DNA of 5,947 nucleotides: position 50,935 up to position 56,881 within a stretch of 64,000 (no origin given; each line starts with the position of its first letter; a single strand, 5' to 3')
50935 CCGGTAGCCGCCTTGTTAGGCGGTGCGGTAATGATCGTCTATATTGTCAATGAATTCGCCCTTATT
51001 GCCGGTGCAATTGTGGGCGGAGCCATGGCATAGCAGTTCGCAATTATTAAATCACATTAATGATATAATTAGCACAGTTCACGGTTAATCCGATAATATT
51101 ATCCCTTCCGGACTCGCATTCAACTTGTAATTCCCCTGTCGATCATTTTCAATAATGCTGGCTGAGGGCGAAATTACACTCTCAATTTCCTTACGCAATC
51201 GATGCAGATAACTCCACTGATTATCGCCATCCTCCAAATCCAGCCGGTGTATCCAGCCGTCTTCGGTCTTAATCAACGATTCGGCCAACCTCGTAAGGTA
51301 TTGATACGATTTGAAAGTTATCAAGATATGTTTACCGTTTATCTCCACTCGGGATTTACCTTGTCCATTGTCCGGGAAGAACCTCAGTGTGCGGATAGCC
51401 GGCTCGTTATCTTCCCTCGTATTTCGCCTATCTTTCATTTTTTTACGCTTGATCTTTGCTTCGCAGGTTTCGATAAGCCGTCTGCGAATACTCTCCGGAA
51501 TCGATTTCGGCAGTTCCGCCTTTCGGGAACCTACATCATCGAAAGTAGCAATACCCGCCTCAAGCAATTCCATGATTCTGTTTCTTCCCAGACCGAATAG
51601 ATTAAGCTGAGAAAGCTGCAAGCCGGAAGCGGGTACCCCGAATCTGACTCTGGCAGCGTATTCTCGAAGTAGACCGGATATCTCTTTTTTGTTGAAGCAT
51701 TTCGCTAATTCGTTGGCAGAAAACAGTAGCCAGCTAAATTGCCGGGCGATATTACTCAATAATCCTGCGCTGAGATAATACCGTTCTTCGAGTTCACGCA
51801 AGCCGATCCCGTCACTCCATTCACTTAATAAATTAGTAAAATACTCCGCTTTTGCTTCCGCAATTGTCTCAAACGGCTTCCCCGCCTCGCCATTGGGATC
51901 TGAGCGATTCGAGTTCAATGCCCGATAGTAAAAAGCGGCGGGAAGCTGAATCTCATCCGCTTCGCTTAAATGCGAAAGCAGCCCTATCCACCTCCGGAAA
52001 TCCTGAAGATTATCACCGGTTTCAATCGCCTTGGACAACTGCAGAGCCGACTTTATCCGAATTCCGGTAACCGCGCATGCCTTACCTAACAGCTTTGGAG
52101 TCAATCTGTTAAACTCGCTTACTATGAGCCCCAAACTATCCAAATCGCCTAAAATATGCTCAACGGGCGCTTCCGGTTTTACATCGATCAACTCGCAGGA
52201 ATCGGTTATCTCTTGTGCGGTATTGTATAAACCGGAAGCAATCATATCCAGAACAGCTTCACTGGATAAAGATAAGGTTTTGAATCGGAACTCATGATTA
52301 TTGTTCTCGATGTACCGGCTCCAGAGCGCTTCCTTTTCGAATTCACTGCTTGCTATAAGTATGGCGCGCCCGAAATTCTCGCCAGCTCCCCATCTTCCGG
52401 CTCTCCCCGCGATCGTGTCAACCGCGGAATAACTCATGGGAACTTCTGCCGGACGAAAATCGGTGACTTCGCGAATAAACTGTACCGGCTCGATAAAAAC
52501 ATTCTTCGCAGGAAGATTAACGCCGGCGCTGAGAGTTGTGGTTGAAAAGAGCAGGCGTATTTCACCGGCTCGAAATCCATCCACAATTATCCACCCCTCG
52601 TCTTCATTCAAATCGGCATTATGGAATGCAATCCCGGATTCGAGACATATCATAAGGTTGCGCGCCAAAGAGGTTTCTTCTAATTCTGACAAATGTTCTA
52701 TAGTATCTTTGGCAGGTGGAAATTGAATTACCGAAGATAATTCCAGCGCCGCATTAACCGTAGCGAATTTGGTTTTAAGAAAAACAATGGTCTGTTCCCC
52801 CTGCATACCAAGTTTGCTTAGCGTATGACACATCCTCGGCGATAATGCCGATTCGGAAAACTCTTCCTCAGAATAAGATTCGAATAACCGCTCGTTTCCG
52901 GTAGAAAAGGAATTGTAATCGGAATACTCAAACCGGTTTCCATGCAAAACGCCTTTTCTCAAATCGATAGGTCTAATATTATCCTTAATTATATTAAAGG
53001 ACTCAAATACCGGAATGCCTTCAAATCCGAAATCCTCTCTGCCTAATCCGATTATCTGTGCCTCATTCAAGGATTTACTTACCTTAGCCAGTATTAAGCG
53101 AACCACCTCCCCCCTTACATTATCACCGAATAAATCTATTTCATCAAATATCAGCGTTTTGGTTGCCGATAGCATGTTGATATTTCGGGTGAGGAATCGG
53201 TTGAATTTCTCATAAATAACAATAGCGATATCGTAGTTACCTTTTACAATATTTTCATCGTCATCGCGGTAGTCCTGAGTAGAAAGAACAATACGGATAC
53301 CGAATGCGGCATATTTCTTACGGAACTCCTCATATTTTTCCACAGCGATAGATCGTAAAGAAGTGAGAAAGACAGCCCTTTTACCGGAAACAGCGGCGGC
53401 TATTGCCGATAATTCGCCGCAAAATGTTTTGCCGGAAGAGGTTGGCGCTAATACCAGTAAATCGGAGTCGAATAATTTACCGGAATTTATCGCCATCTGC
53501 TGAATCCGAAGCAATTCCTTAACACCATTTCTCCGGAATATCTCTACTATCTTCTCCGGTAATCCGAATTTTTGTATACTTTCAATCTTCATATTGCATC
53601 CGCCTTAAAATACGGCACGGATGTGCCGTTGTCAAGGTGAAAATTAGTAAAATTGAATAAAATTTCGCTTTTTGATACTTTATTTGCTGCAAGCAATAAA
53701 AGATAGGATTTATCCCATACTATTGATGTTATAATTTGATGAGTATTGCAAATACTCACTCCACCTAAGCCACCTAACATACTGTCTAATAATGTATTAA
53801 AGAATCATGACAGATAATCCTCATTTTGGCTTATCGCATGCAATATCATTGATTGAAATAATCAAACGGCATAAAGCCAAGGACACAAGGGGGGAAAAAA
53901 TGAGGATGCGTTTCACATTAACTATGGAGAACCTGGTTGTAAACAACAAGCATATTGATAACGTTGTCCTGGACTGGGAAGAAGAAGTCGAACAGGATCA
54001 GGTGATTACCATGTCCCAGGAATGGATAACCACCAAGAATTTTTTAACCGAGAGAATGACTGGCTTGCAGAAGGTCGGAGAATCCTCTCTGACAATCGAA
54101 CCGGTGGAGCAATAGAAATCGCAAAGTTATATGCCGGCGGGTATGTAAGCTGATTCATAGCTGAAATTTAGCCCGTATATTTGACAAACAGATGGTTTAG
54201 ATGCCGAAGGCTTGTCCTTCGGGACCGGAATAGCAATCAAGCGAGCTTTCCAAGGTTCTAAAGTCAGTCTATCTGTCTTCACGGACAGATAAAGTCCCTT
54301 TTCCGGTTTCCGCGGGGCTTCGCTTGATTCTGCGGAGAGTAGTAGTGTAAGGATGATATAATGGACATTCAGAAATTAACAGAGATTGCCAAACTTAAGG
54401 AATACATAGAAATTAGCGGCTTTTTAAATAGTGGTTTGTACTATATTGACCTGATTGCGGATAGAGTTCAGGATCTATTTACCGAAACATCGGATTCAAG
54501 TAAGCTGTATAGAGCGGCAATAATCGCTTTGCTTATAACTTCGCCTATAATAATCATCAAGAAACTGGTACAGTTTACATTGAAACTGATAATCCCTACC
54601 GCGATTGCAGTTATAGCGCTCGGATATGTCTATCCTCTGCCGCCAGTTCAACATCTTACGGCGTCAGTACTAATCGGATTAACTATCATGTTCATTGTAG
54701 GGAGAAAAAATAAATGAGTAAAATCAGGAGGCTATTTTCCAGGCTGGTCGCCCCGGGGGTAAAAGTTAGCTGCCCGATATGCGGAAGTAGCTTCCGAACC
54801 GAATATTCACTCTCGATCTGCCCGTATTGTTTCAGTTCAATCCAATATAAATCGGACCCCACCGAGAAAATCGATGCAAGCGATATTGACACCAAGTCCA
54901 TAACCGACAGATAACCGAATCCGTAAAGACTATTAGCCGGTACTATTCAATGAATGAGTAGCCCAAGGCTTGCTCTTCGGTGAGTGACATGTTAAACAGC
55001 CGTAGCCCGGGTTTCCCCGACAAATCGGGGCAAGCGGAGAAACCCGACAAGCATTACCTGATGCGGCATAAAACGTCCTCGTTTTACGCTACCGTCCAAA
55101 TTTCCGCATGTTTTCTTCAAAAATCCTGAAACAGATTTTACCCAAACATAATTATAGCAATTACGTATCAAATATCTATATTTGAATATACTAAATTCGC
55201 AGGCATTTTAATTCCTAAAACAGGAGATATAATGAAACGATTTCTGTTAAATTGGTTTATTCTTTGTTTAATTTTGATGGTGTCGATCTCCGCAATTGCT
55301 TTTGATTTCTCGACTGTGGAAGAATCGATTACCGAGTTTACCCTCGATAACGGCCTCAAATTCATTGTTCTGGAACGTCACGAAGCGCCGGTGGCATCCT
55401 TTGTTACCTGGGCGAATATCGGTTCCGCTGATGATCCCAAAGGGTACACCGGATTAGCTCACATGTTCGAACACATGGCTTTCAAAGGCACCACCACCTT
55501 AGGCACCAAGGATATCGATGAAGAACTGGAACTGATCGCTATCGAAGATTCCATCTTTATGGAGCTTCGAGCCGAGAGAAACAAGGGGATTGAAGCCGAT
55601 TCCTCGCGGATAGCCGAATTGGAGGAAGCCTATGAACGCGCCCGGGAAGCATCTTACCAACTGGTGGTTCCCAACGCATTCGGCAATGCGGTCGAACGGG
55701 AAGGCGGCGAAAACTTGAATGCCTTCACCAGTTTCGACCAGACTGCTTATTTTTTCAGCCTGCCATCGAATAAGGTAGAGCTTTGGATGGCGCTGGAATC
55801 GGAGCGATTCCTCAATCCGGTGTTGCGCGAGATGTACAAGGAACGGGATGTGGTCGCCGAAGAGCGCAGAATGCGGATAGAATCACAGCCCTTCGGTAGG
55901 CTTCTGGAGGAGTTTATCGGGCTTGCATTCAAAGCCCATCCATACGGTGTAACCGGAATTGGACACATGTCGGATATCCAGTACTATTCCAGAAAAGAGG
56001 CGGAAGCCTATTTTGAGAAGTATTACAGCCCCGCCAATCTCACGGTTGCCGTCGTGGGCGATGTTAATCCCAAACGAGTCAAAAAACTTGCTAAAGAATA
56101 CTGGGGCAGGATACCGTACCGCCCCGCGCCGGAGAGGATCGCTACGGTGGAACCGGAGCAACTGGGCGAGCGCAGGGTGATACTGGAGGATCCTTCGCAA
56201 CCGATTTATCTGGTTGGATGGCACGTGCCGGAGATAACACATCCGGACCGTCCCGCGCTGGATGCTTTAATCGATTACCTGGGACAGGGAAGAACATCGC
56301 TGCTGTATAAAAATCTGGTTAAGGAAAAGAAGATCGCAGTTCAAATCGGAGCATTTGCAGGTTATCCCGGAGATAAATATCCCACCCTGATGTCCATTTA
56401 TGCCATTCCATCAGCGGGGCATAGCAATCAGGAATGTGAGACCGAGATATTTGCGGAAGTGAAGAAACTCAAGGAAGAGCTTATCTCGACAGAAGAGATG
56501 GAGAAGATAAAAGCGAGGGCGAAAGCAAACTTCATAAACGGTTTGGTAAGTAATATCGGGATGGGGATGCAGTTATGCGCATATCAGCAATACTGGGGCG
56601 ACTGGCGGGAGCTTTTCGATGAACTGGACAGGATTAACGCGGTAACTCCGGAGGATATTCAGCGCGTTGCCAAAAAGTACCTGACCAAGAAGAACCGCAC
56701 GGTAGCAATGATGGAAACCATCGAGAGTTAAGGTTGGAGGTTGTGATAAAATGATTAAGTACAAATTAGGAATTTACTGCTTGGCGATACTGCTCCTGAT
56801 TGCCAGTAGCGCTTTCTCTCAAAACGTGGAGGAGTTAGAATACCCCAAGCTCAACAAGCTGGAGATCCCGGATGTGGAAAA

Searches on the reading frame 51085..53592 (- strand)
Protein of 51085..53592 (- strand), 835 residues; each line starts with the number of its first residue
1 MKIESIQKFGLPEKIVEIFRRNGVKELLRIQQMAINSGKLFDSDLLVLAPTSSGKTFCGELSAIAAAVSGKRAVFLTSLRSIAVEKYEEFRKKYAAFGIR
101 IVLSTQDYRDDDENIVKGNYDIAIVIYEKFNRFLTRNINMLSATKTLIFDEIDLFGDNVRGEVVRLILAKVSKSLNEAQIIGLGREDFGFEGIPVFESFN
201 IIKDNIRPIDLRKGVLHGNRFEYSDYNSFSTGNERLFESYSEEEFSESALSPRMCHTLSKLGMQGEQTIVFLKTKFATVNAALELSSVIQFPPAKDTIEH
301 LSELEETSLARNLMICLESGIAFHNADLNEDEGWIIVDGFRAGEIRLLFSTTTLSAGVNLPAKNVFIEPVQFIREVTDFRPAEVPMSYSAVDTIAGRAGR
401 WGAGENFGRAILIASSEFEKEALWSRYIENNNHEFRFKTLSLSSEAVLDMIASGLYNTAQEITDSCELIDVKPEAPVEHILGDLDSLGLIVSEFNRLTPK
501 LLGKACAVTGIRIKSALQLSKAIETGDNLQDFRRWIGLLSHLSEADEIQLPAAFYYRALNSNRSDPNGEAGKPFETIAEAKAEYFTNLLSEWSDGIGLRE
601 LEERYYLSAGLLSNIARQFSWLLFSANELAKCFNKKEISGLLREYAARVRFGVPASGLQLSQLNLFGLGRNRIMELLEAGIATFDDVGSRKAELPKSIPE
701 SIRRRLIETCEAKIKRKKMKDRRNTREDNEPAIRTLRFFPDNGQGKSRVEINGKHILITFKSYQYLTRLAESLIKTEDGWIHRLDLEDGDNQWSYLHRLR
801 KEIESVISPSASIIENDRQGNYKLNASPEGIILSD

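Call 70: search_protein_families(library=pfam, proteins=[window:51085-53592:-], max_evalue=0.00001)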
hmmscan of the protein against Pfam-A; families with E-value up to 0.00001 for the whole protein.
window:51085-53592:- (835 aa): 3 families
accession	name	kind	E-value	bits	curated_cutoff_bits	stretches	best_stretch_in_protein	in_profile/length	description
PF00270.35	DEAD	-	1.2e-21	77.6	26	1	29-182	2-155/167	DEAD/DEAH box helicase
PF21280.2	Helicase_dom4_arc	-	1.1e-08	35.5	27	1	586-652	59-125/125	Archaeal helicase, domain 4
PF00271.37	Helicase_C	-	6.3e-06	26.9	23.5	0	312-402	38-110/110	Helicase conserved C-terminal domain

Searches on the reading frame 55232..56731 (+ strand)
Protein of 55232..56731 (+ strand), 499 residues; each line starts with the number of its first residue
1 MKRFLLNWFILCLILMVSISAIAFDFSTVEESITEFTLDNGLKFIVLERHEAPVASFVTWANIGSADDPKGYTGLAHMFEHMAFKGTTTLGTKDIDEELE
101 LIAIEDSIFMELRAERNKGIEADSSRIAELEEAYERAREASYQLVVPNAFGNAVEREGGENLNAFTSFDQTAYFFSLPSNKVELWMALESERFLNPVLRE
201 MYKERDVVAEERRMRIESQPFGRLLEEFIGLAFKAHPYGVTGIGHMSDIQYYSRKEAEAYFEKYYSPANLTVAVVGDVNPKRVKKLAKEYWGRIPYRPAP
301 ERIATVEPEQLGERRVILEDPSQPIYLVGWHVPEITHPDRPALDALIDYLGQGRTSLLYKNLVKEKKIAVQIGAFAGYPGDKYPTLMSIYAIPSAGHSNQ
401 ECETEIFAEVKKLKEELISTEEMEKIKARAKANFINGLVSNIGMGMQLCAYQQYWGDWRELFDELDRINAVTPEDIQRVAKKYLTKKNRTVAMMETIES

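Call 70: search_protein_families(library=pfam, proteins=[window:55232-56731:+], max_evalue=0.00001)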
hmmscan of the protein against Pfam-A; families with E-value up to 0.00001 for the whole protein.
window:55232-56731:+ (499 aa): 2 families
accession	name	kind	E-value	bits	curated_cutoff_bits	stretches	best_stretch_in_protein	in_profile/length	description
PF05193.26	Peptidase_M16_C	-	2.9e-33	115.7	23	1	253-428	3-179/181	Peptidase M16 inactive domain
PF00675.25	Peptidase_M16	-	1.3e-19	71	22.3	2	46-104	3-62/149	Insulinase (Peptidase family M16)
